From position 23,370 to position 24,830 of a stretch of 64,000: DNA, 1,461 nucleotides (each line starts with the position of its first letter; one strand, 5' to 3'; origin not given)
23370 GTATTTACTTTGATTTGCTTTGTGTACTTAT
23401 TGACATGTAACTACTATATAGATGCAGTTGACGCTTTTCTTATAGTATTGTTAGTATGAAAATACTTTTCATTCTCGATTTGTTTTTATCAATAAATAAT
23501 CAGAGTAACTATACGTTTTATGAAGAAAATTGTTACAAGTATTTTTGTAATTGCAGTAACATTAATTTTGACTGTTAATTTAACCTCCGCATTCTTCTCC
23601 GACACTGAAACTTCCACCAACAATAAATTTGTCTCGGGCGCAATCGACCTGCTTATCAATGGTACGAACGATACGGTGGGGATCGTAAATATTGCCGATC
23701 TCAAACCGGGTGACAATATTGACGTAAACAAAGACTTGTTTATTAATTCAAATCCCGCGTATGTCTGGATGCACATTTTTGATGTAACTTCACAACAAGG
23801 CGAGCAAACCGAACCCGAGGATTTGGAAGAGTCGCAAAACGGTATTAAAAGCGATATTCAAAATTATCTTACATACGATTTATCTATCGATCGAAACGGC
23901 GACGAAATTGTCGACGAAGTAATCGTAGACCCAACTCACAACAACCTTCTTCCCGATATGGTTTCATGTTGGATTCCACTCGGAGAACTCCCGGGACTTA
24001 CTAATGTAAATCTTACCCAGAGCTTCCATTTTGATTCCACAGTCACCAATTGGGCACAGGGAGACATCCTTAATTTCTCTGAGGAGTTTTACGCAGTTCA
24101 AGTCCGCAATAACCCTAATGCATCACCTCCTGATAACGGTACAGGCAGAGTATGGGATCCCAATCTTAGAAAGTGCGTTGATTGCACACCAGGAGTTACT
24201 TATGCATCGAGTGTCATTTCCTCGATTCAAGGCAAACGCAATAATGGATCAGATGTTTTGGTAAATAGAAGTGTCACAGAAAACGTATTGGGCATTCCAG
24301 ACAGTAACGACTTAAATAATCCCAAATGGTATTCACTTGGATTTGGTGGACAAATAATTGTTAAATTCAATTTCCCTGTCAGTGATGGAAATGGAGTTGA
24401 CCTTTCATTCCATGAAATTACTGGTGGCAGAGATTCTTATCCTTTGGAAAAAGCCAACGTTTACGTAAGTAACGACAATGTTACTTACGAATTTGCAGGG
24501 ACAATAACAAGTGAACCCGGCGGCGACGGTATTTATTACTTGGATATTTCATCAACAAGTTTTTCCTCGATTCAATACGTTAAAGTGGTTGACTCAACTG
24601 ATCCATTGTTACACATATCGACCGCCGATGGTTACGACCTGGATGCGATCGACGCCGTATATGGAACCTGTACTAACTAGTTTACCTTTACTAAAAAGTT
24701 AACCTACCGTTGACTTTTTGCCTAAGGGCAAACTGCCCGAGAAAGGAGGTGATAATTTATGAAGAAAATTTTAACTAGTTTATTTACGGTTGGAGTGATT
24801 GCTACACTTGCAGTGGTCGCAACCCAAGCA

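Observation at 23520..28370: Four-gene TasA/camelysin-SipW surface-fibre-like module in a streamlined genome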

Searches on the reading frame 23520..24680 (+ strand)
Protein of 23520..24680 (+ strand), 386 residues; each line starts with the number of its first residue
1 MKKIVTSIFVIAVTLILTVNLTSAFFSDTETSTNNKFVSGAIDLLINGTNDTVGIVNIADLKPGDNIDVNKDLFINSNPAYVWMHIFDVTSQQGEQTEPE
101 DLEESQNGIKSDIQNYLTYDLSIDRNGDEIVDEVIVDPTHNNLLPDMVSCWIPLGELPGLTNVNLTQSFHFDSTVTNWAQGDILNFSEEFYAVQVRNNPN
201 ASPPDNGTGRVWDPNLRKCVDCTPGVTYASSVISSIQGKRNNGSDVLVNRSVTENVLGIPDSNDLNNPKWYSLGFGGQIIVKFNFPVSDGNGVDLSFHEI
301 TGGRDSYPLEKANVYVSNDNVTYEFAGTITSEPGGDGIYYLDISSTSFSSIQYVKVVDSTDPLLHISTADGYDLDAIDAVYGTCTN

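Call 3: search_protein_families(library=pfam, proteins=[window:23520-24680:+], max_evalue=0.1)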
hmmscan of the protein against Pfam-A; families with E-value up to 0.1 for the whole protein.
window:23520-24680:+ (386 aa): 2 families
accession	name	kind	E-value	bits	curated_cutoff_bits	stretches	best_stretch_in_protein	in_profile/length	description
PF12389.13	Peptidase_M73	-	6.3e-08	33.1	22.5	1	2-78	4-73/196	Camelysin metallo-endopeptidase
PF22633.2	F5_F8_type_C_2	-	0.0044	18.1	27.8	0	305-347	42-85/91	NedA-like, galactose-binding domain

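Call 4: search_protein_families(library=ncbifam, proteins=[window:23520-24680:+], max_evalue=0.1)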
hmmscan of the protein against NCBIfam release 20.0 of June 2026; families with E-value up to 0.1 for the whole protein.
window:23520-24680:+ (386 aa): 2 families
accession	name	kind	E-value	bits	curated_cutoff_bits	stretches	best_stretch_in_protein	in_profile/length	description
NF046066.1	BioflmMtrxTasA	equivalog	0.00023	20.7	450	1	2-77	5-74/264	biofilm matrix protein TasA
TIGR04088.1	cognate_SipW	domain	0.002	18.2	19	1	11-41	4-33/34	SipW-dependent-type signal peptide-containing protein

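Call 11: find_homologous_proteins(query=window:23520-24680:+, max_evalue=0.001)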
Query window:23520-24680:+ (386 aa): 474 proteins with E <= 0.001 among 3760 candidates; the best 120 are listed.
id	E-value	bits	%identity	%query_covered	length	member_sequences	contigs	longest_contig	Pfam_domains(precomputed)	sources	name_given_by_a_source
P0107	7.3e-148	511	60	100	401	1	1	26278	PF12389.14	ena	-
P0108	2.9e-132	460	57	100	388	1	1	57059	PF12389.14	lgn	-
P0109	4.2e-126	440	52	100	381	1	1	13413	PF12389.14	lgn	-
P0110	5.9e-125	436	52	100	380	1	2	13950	PF12389.14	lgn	-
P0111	2.8e-113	397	52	99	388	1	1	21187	PF12389.14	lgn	-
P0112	1.4e-109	385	51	99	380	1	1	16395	PF12389.14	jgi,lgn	-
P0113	1.2e-108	382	50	98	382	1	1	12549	PF12389.14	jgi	-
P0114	1.3e-106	375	49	100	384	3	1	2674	PF12389.14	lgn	-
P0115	1.5e-102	362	50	98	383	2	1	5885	PF12389.14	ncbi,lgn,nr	ncbi:MAG: CalY family protein [Patescibacteria group bacterium]|nr:CalY family protein [Patescibacte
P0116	2.3e-101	358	50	98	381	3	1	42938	PF12389.14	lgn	-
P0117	2.2e-99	352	50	98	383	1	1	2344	PF12389.14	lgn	-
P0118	1.4e-98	349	48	98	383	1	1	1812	PF12389.14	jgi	jgi:predicted ribosomally synthesized peptide with SipW-like signal peptide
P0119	3.3e-97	344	49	98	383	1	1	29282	PF12389.14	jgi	jgi:Camelysin metallo-endopeptidase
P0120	2.3e-96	342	47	99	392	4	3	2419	PF12389.14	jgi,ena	-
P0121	3.6e-88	315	44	100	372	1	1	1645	PF12389.14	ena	-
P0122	9.8e-87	310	44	94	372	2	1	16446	PF12389.14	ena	-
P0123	3.3e-86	308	45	100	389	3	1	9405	PF12389.14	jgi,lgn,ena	-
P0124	1.8e-85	306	47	99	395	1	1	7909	PF12389.14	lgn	-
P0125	2.2e-85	306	44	98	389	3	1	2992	PF12389.14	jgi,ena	jgi:predicted ribosomally synthesized peptide with SipW-like signal peptide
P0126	1.9e-82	296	42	98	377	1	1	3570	PF12389.14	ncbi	-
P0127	9.2e-82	294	54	67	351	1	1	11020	PF12389.14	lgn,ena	-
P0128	9.3e-82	294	43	98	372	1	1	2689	PF12389.14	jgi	jgi:hypothetical protein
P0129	2.7e-81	292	44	100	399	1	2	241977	PF12389.14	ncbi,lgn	-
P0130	1.5e-79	286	43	98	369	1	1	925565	PF12389.14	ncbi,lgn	-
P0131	2.1e-79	286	45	99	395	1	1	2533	PF12389.14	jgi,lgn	jgi:predicted ribosomally synthesized peptide with SipW-like signal peptide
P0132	2.4e-79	286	45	99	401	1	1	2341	PF12389.14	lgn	-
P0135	2.4e-78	282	43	93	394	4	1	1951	PF12389.14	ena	-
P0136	1.4e-77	280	43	98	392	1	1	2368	PF12389.14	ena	-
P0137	2.8e-77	279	44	99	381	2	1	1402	PF12389.14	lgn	-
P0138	5.6e-77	278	42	99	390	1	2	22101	PF12389.14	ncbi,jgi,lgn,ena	-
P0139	6.3e-76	274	42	98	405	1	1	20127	PF12389.14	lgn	-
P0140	1.8e-74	270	43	99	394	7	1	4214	PF12389.14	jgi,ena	-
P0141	2.9e-74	269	42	93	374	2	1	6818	PF12389.14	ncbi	-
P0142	5.8e-74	268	43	94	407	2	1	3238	PF12389.14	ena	-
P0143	5.1e-73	265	42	99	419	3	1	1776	PF12389.14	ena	-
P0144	1.3e-72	263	59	57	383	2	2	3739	PF12389.14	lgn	-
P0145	5.7e-72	261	41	94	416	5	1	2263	PF12389.14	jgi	-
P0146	1.3e-71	260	43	93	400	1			PF12389.14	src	-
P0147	4.6e-71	258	57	57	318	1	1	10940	PF12389.14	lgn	-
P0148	8.2e-71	258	41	99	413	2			PF12389.14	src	-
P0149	1.9e-70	256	43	99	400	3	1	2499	PF12389.14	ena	-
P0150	1.1e-69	254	56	57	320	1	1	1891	PF12389.14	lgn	-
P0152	1.7e-69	253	51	70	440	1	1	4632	PF09603.16,PF12389.14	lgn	-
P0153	1.4e-68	250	55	57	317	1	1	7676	PF12389.14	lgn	-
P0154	2.1e-66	243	56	57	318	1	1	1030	PF12389.14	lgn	-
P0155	2.6e-65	239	50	58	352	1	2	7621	PF12389.14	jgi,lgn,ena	-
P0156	7.2e-65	238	53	58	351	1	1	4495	PF12389.14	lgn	-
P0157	7.8e-65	238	53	57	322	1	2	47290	PF12389.14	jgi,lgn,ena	-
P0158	2.0e-63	233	55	57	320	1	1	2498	PF12389.14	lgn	-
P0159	2.8e-63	233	54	58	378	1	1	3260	PF12389.14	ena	-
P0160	3.8e-63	232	53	58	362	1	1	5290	PF12389.14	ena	-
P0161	7.7e-63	231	52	56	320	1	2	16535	PF12389.14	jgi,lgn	jgi:predicted ribosomally synthesized peptide with SipW-like signal peptide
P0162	3.0e-62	229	51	57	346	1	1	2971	PF12389.14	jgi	jgi:predicted ribosomally synthesized peptide with SipW-like signal peptide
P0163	4.9e-62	229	53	57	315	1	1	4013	PF12389.14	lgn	-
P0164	1.7e-61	227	52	57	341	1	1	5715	PF12389.14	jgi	jgi:predicted ribosomally synthesized peptide with SipW-like signal peptide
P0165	2.0e-61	227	51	57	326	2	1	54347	PF12389.14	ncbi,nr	ncbi:hypothetical protein IH980_03670 [Patescibacteria group bacterium]|nr:hypothetical protein [Pat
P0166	2.9e-61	226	45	71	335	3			PF12389.14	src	-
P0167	5.1e-61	225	50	57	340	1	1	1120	PF12389.14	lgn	-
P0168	8.0e-61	225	52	57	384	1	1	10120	PF12389.14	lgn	-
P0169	8.6e-61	225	39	94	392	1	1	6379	PF12389.14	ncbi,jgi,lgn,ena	ncbi:MAG TPA: TasA family protein [Patescibacteria group bacterium]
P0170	1.7e-60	224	52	57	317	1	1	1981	PF12389.14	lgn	-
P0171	3.1e-60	223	52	57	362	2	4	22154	PF12389.14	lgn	-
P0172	8.4e-59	218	43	74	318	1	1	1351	PF12389.14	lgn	-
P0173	2.2e-58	217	52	57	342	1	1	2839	PF12389.14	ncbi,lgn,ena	-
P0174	7.5e-58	215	53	57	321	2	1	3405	PF12389.14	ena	-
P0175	9.7e-58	215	49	58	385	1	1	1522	PF12389.14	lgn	-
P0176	1.5e-56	211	49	57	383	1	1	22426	PF12389.14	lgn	-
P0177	2.1e-56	210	50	56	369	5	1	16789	PF12389.14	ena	-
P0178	2.7e-56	210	52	57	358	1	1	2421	PF12389.14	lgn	-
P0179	6.8e-56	208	49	57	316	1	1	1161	PF12389.14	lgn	-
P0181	2.3e-52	197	46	55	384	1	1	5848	PF12389.14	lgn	-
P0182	3.6e-52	196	39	99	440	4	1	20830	PF12389.14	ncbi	-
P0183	7.0e-52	195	49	58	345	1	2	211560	PF12389.14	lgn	-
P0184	1.8e-50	191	44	63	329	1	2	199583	PF12389.14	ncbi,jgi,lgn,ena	-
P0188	2.8e-49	187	48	57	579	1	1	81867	PF12389.14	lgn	-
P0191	1.4e-48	184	40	63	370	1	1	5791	PF12389.14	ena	-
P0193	3.5e-48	183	34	98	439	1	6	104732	PF12389.14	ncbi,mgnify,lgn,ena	ncbi:MAG: SipW-dependent-type signal peptide-containing protein [Patescibacteria group bacterium]|mg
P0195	3.6e-47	180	43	59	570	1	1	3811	PF12389.14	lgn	-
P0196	7.4e-47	179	46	58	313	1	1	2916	PF12389.14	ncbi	-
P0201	6.0e-45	172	43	59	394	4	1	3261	PF12389.14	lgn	-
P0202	6.5e-45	172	32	98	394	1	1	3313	PF12389.14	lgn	-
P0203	1.2e-44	171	53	42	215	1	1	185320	-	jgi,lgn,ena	-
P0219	4.3e-41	160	33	98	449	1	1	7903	PF12389.14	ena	-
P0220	4.7e-41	160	35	98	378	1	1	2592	PF12389.14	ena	-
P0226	7.3e-40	156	52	41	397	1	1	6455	PF10502.15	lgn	-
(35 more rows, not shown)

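Call 25: search_solved_structures(query=A3, max_evalue=1, show_alignments=2)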
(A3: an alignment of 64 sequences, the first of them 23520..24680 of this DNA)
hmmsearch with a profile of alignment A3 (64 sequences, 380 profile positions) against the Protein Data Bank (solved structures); distinct sequences matched with E-value up to 1: 5.
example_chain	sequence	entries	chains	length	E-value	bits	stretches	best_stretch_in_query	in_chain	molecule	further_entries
8aur_A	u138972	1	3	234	0.0023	20.6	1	31-101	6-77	Major biofilm matrix component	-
5of1_A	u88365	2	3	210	0.0028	20.3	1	31-101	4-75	Spore coat-associated protein N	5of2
5zu6_A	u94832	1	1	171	0.32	13.5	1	260-363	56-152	CBM32 domain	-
4zxe_A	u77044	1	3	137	0.33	13.5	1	285-352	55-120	Glucanase/Chitosanase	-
2rv9_A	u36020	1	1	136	0.33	13.4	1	285-352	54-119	Glucanase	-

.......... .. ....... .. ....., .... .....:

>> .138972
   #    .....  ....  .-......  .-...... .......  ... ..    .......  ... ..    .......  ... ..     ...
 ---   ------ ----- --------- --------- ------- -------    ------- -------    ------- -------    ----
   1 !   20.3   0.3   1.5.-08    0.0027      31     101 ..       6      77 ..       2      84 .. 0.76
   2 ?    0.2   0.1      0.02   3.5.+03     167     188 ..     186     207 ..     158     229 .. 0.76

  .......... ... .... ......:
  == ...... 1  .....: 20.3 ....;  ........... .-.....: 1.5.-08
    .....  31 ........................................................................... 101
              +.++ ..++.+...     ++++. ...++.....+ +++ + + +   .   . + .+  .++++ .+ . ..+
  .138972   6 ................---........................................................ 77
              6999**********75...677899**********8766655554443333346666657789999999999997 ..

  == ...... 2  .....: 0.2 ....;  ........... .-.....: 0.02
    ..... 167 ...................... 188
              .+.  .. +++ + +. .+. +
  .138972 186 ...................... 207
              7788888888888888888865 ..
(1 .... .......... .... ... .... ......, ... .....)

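Call 32: predict_structure(alignment_id=A3)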
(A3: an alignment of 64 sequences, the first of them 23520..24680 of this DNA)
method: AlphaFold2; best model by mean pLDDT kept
length: 386 residues; sequences in the alignment: 64
mean_pLDDT: 89.4   pTM: 0.76
mean pLDDT of the five models: 89.4, 88.9, 88.8, 87.2, 87.2
residues with pLDDT >= 90: 274; 70-90: 78; 50-70: 24; < 50: 10
segments of 3 or more residues with pLDDT < 50: 27-33, 35-37
pLDDT, mean of each block of 10 residues (from residue 1): 84 85 54 49 91 89 96 95 97 93 93 97 79 91 97 95 97 93 96 87 88 92 87 98 97 95 79 98 91 92 79 96 97 82 94 97 96 94 61
secondary structure, 60 per line:
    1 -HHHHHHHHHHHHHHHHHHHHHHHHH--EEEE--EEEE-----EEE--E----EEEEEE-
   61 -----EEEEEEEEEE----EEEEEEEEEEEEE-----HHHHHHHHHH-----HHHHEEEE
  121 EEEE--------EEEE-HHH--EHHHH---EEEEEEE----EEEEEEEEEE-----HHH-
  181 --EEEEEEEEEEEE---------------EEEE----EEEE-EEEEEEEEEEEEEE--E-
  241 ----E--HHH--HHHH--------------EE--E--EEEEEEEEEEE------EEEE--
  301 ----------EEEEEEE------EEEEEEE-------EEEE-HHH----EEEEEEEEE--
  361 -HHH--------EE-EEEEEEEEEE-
elements in order: H2-26 E29-32 E35-38 E44-46 E54-59 E66-75 E80-92 H98-107 H113-116 E117-124 E133-136 H144-147 E151-157 E162-171 E183-194 E210-213 E218-221 E223-236 H253-256 E278-288 E295-298 E311-317 E324-330 E338-341 E350-358 E376-385

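Call 37: fold_search(model_id=the predicted structure, library=pdb)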
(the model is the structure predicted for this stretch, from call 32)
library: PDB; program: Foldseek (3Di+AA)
matches with E <= 10: 1405; with E <= 0.001: 83
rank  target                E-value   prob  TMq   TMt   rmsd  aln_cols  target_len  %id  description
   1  7jnd                  1.6e-07  1.00  0.22  0.22  18.2       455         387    7  The structure of CBM32-1 and CBM32-2 domains from Clostridium perfringens ZmpB (released 2021-02-03)
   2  1w8o_A                1.7e-07  1.00  0.25  0.17  19.1       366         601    8  Contribution of the Active Site Aspartic Acid to Catalysis in the Bacterial Neuraminidase from Micromonospora viridifa (released 2004-09-29)
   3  1wcq_C                2.2e-07  1.00  0.26  0.17  18.3       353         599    9  Mutagenesis of the Nucleophilic Tyrosine in a Bacterial Sialidase to Phenylalanine. (released 2005-10-12)
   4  2bzd_A                2.3e-07  1.00  0.28  0.19  19.1       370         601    8  Galactose recognition by the carbohydrate-binding module of a bacterial sialidase. (released 2005-08-19)
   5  1eut                  2.5e-07  1.00  0.27  0.18  19.2       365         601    8  SIALIDASE, LARGE 68KD FORM, COMPLEXED WITH GALACTOSE (released 1997-01-11)
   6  2ber                  2.6e-07  1.00  0.27  0.18  18.7       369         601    9  Y370G Active Site Mutant of the Sialidase from Micromonospora viridifaciens in complex with beta-Neu5Ac (sialic acid). (released 2005-04-04)
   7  1wcq_A                4.0e-07  1.00  0.27  0.18  18.4       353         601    8  Mutagenesis of the Nucleophilic Tyrosine in a Bacterial Sialidase to Phenylalanine. (released 2005-10-12)
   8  2bzd_C                5.6e-07  1.00  0.25  0.17  18.5       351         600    9  Galactose recognition by the carbohydrate-binding module of a bacterial sialidase. (released 2005-08-19)
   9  7jnf                  8.2e-07  1.00  0.22  0.21  16.9       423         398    7  The structure of CBM32-1 and CBM32-2 domains from Clostridium perfringens ZmpB in complex with GalNAc (released 2021-02-03)
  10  7jfs                  1.3e-06  0.99  0.20  0.09  18.5       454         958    8  The structure of the CBM32-1, CBM32-2, and M60 catalytic domains from Clostridium perfringens ZmpB (released 2021-02-03)
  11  7ufg_B                3.6e-06  1.00  0.26  0.10  23.7       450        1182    9  Cryo-EM structure of PAPP-A in complex with IGFBP5 (released 2022-09-28)
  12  7jnb                  3.6e-06  1.00  0.23  0.22  18.2       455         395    8  The structure of CBM32-1 and CBM32-2 domains from Clostridium perfringens ZmpB in complex with GalNAc (released 2021-02-03)
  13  4jx0_A                4.0e-06  1.00  0.23  0.28  20.5       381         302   10  Crystal structure of a two domain protein with unknown function (BF3416) from Bacteroides fragilis NCTC 9343 at 2.90 A (released 2013-05-15)
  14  4dxr_A                8.2e-06  1.00  0.27  0.47   8.5       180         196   11  Human SUN2-KASH1 complex (released 2012-06-06)
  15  8zi4_A                8.2e-06  1.00  0.23  0.17  14.6       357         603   11  Cryo-EM structure of wtEP-trypsinogen (released 2025-05-21)
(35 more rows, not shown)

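Call 64: search_protein_families(library=pfam, proteins=[P0226, P0203], max_evalue=1)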
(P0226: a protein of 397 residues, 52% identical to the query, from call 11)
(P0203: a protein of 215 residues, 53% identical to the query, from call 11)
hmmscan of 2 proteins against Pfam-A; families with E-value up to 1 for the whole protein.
P0226 (397 aa): 4 families
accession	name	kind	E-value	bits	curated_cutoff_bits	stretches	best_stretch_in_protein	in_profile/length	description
PF10502.14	Peptidase_S26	-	1.8e-05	25.2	22.9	1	16-97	7-79/168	Signal peptidase, peptidase S26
PF22633.2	F5_F8_type_C_2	-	0.049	14.7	27.8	1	310-351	37-79/91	NedA-like, galactose-binding domain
PF00754.31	F5_F8_type_C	-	0.058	14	28.2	1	312-372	53-114/127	F5/8 type C domain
PF00717.28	Peptidase_S24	-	0.16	12.1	23.3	1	35-59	37-61/116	Peptidase S24-like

P0203 (215 aa): 0 families

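Call 70: list_cluster_members(proteins=[window:23520-24680:+, window:24759-26390:+, window:26534-27370:+, window:27372-28370:+])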
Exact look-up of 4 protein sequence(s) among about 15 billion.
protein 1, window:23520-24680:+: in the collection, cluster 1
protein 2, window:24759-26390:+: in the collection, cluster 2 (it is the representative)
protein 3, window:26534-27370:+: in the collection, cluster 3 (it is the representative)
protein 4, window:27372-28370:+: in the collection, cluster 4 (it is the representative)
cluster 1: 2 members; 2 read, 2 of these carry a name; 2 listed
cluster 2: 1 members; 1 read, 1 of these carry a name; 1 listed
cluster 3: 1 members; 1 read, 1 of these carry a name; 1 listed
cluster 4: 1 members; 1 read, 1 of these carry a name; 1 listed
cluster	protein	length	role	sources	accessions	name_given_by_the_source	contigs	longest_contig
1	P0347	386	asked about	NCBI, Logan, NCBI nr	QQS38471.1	hypothetical protein IPM62_03755 [Candidatus Woesebacteria bacterium] | MAG: hypothetical protein IPM62_03755 [Candidatus Woesebacteria bacterium]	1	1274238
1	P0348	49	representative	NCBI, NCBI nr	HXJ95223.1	MAG TPA: hypothetical protein VMT20_20465 [Terriglobia bacterium] | hypothetical protein [Terriglobia bacterium]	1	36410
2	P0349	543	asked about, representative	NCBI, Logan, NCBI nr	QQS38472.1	hypothetical protein IPM62_03760 [Candidatus Woesebacteria bacterium] | MAG: hypothetical protein IPM62_03760 [Candidatus Woesebacteria bacterium]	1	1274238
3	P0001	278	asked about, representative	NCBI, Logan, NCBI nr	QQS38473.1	signal peptidase I [Candidatus Woesebacteria bacterium] | MAG: signal peptidase I [Candidatus Woesebacteria bacterium]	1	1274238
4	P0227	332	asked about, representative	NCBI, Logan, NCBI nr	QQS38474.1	hypothetical protein IPM62_03770 [Candidatus Woesebacteria bacterium] | MAG: hypothetical protein IPM62_03770 [Candidatus Woesebacteria bacterium]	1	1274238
